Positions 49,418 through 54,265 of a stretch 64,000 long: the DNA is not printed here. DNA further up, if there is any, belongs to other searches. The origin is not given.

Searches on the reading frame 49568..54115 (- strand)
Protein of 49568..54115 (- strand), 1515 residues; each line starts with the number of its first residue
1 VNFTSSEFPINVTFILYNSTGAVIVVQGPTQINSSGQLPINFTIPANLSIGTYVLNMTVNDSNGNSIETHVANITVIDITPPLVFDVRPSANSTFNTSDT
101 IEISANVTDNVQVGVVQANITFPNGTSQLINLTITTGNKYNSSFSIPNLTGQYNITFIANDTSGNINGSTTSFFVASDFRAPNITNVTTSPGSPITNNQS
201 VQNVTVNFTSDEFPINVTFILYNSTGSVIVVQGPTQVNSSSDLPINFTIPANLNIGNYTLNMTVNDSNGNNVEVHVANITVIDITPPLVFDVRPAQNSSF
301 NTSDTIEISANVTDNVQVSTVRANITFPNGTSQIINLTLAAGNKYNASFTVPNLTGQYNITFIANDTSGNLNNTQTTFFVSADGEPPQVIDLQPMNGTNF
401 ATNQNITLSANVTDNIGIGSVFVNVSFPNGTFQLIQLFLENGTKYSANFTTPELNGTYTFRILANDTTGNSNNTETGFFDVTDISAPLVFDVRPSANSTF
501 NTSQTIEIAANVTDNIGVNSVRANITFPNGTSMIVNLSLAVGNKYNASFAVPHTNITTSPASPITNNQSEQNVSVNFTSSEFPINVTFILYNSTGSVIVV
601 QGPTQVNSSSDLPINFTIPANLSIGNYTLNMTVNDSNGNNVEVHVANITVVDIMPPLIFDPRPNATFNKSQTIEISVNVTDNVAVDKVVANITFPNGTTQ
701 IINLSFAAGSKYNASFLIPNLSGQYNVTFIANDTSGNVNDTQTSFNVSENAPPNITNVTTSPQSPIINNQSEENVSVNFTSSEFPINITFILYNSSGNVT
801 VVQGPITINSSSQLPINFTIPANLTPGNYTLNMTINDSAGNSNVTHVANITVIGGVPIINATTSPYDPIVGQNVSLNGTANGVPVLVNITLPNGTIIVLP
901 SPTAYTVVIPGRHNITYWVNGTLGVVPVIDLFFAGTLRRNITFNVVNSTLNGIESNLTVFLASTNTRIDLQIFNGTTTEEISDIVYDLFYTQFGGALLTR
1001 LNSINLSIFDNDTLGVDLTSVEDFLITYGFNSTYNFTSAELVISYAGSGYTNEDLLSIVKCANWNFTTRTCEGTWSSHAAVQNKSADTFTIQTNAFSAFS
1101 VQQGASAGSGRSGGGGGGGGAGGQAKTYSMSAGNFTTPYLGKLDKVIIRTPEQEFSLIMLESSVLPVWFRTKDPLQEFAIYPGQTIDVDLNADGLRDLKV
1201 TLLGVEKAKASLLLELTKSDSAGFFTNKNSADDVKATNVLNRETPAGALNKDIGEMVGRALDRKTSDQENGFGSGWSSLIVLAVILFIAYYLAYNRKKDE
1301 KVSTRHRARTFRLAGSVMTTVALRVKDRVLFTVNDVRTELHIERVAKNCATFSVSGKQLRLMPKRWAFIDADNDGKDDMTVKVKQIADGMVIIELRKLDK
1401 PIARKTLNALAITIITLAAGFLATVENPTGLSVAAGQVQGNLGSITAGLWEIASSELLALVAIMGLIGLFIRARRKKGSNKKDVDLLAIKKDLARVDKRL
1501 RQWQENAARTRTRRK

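Call 6: search_protein_families(library=pfam, proteins=[window:49568-54115:-], max_evalue=0.01)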
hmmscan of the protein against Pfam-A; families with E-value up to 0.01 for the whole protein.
window:49568-54115:- (1515 aa): 17 families
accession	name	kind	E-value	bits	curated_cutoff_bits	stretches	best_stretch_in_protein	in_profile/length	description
PF15418.12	DUF4625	-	9.8e-29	100.7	27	3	811-846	90-125/131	Domain of unknown function (DUF4625)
PF19077.6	Big_13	-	1.3e-23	83.9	27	1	802-852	43-100/102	Bacterial Ig-like domain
PF17957.7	Big_7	-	1e-22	81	24.1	5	392-461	6-69/70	Bacterial Ig domain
PF14524.12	Wzt_C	-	1e-21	77.8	30.4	1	805-844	75-117/143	Wzt C-terminal domain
PF18911.6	PKD_4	-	4.3e-11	43.1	27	0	825-852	58-85/85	PKD domain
PF01835.25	MG2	-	3e-09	37.5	32.8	0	787-840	35-87/96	MG2 domain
PF07495.19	Y_Y_Y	-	1.1e-07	32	26.6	0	621-650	34-64/65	Y_Y_Y domain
PF16403.11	Bact_surface_Ig-like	-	1.5e-07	31.8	27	0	825-843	45-63/71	Bacterial surface protein, Ig-like domain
PF20942.3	DUF4785_2nd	-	2.5e-06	27.8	30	0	299-351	13-68/105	Domain of unknown function (DUF4785) central domain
PF09162.16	Tap-RNA_bind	-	1.4e-05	25.4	24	0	132-188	4-58/80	Tap, RNA-binding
PF13750.12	Big_3_3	-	5.3e-05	23.4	27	0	252-379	11-145/157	Bacterial Ig-like domain (group 3)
PF14734.12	DUF4469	-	7.9e-05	23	22.6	0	796-844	47-94/101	Domain of unknown function (DUF4469) with IG-like fold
PF22352.2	K319L-like_PKD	-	9e-05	22.8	27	0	27-76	37-84/84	K319L-like, PKD domain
PF02221.20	E1_DerP2_DerF2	-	0.00011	23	22.7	0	743-841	18-122/133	ML domain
PF14347.11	DUF4399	-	0.00017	22.3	28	0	823-848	57-82/91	Domain of unknown function (DUF4399)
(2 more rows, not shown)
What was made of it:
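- On Ig-like repeat surface protein (Big_7, Big_13, DUF4625): For ORF-C: DUF4625 100.7 bits, Big_13 83.9 bits, Big_7 81 bits (call 6).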

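Call 15: find_encoding_contigs(protein=window:49568-54115:-, flank=10000, max_places=6)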
Protein window:49568-54115:- (1515 aa): no gene with exactly this product is on record in the collection.
